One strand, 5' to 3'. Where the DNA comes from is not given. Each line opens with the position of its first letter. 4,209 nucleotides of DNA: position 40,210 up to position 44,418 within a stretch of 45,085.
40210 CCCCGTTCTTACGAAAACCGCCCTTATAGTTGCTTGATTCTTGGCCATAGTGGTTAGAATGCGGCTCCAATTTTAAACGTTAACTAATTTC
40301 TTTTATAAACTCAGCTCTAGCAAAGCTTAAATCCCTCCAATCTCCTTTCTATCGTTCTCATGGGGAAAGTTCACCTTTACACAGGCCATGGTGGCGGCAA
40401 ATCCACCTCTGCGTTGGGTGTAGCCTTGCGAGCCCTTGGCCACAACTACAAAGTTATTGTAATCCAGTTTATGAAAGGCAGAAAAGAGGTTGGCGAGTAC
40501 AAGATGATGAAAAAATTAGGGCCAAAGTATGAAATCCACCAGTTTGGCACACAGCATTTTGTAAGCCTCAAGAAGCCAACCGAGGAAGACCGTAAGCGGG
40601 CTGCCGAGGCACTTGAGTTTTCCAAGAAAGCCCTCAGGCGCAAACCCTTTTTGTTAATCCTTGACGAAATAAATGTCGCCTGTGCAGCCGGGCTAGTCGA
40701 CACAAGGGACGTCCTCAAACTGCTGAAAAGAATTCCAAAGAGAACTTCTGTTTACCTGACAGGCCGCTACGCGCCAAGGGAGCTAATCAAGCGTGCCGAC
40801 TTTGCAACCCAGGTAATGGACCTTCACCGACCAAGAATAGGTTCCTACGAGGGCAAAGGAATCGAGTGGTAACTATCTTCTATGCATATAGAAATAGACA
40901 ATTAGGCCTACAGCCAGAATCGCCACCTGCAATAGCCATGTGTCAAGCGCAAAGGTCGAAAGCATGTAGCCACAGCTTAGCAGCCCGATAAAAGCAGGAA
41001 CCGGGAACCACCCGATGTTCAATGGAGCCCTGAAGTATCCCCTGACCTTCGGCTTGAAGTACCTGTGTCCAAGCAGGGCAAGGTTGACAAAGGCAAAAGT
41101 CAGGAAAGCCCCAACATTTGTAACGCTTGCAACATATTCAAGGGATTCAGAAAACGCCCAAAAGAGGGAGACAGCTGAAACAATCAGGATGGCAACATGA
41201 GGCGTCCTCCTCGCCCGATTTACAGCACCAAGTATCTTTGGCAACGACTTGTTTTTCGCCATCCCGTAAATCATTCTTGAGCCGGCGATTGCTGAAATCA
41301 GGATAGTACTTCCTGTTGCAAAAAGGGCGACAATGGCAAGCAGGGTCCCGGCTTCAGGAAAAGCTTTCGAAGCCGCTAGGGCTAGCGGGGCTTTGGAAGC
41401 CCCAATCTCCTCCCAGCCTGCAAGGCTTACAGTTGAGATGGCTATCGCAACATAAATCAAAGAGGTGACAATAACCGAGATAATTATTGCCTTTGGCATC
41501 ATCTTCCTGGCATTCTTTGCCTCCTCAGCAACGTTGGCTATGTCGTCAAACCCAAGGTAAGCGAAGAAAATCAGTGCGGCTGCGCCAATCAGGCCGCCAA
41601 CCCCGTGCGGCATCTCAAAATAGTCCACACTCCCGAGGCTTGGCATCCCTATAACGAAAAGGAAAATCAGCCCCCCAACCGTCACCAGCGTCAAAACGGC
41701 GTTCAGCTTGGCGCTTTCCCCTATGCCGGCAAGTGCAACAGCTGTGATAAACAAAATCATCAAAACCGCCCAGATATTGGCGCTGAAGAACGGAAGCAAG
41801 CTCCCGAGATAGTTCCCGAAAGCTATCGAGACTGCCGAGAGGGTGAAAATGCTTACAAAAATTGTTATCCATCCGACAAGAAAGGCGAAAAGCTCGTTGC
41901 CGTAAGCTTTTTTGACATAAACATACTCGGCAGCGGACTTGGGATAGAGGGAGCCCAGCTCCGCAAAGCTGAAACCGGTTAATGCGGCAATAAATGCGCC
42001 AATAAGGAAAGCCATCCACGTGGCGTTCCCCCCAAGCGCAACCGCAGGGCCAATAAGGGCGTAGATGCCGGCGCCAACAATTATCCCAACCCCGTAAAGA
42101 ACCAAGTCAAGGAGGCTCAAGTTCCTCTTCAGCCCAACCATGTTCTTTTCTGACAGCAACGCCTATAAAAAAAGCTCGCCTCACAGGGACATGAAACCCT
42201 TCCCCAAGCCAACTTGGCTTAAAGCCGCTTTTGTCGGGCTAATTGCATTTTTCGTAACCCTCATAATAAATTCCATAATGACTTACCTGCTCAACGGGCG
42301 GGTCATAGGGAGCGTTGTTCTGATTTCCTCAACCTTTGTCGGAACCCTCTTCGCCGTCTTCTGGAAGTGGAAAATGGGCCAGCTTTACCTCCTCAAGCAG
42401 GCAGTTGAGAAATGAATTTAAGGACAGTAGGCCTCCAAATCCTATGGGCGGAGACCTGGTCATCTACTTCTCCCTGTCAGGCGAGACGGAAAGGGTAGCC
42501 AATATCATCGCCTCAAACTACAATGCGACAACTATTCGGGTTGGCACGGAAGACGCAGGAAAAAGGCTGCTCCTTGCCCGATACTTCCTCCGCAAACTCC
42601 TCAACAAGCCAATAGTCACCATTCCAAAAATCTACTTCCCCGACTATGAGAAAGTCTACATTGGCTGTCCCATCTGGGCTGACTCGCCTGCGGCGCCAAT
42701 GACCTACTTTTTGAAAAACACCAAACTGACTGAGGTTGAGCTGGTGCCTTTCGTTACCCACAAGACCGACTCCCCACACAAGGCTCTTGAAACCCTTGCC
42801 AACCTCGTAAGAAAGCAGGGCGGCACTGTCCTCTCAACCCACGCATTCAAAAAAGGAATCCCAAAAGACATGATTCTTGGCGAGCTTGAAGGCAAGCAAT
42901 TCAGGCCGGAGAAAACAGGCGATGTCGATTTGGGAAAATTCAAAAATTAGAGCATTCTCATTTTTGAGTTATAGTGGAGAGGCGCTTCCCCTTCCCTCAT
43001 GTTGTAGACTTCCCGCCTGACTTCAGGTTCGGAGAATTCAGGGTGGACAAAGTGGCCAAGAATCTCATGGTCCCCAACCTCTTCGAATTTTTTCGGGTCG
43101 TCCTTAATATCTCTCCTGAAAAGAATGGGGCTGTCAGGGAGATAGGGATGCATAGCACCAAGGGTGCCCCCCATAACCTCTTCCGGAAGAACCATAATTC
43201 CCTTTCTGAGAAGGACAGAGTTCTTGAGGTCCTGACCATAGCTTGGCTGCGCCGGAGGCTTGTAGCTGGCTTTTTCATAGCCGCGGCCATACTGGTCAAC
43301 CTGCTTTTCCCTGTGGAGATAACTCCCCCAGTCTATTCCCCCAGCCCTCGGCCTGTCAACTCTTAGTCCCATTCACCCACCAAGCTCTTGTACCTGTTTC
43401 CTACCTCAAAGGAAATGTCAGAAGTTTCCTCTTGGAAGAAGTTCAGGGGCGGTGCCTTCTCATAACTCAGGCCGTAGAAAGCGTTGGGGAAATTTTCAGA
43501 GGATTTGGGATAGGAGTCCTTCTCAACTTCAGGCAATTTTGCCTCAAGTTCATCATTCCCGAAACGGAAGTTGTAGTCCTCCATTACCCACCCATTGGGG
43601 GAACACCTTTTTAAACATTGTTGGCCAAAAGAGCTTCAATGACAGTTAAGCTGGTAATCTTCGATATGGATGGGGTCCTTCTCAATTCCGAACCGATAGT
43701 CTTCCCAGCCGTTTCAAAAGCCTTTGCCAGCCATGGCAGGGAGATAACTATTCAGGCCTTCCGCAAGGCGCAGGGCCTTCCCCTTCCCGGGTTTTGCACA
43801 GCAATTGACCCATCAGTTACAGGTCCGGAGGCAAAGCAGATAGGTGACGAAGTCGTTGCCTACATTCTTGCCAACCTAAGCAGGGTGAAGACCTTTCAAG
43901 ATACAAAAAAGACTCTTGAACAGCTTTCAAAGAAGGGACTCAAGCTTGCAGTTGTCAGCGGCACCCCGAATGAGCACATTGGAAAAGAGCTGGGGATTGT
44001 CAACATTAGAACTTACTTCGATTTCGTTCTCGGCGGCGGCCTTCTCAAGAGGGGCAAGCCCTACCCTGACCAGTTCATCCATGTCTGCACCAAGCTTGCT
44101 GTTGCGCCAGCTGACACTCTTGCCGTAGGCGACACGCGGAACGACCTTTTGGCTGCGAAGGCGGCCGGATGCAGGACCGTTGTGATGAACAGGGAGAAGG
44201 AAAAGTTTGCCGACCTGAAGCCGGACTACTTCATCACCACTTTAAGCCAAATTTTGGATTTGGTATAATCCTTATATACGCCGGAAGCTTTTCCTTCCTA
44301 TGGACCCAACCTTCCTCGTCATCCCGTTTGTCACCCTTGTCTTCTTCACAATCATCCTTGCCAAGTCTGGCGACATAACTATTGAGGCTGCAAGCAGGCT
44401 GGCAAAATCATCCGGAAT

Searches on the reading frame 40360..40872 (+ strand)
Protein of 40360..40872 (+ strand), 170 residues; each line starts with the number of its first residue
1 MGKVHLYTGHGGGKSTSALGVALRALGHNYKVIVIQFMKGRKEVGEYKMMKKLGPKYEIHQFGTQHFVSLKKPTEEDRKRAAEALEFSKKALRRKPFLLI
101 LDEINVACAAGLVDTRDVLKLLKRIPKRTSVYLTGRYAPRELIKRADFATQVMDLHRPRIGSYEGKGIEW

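Call 3: search_protein_families(library=pfam, proteins=[window:40360-40872:+], max_evalue=1)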
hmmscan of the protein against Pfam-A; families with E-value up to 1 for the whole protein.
window:40360-40872:+ (170 aa): 3 families
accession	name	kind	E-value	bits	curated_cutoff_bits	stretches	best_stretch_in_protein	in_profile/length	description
PF02572.21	CobA_CobO_BtuR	-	5.2e-47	160.7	25.7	1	2-170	3-172/172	ATP:corrinoid adenosyltransferase BtuR/CobO/CobP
PF13604.12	AAA_30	-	0.055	13.6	27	1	11-136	28-124/191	AAA domain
PF13173.12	AAA_14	-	0.077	13.4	27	1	38-135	7-97/129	AAA domain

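Call 4: search_protein_families(library=ncbifam, proteins=[window:40360-40872:+], max_evalue=1)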
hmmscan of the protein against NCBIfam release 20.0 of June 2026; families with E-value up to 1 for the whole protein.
window:40360-40872:+ (170 aa): 4 families
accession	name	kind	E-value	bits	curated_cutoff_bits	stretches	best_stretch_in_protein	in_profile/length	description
NF004637.0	PRK05986.1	subfamily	2e-40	138.6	185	1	2-170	29-197/197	cob(I)yrinic acid a,c-diamide adenosyltransferase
TIGR00708.1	cobA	equivalog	9.1e-37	126.5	167.75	1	1-170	5-177/177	cob(I)yrinic acid a,c-diamide adenosyltransferase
NF005647.0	PRK07413.1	equivalog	9.5e-18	64.1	426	1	2-159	20-189/382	cob(I)yrinic acid a,c-diamide adenosyltransferase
NF005648.0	PRK07414.1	equivalog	5.4e-17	61.9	248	1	2-157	22-177/178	P-loop NTPase family protein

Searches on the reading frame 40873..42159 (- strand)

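Call 43: search_protein_families(library=pfam, proteins=[window:40873-42159:-], max_evalue=0.0001)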
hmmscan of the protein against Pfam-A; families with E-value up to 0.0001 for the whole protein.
window:40873-42159:- (428 aa): 2 families
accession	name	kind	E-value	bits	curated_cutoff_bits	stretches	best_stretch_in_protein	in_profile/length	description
PF13520.12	AA_permease_2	-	2.7e-45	155.5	27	1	14-405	1-406/427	Amino acid permease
PF00324.27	AA_permease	-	5e-35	121.5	24.6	1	19-403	2-420/470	Amino acid permease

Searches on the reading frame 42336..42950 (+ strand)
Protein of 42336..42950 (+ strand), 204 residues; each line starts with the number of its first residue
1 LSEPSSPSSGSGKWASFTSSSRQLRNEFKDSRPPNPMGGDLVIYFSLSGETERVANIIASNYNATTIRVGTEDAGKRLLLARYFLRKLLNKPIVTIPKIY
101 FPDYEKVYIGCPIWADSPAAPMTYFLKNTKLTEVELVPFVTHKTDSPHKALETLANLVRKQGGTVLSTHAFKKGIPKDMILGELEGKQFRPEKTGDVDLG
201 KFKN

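Call 43: search_protein_families(library=pfam, proteins=[window:42336-42950:+], max_evalue=0.0001)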
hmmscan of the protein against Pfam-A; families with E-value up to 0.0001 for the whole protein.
window:42336-42950:+ (204 aa): 1 family
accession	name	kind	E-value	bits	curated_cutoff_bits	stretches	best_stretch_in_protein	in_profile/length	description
PF12682.12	Flavodoxin_4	-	7.4e-07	29.2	24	0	91-155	61-125/155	Flavodoxin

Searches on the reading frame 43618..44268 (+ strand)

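Call 43: search_protein_families(library=pfam, proteins=[window:43618-44268:+], max_evalue=0.0001)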
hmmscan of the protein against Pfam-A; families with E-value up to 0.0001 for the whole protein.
window:43618-44268:+ (216 aa): 4 families
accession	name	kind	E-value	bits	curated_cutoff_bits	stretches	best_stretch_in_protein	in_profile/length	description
PF13419.12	HAD_2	-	2e-32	113.2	23.8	1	13-189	1-177/178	Haloacid dehalogenase-like hydrolase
PF00702.32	Hydrolase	-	3.1e-30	106.4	26.4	1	10-184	1-191/191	haloacid dehalogenase-like hydrolase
PF13242.12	Hydrolase_like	-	2.2e-10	40.7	22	1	145-210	2-73/75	HAD-hyrolase-like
PF08282.18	Hydrolase_3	-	2.1e-05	24.8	20.9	0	155-191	194-230/255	haloacid dehalogenase-like hydrolase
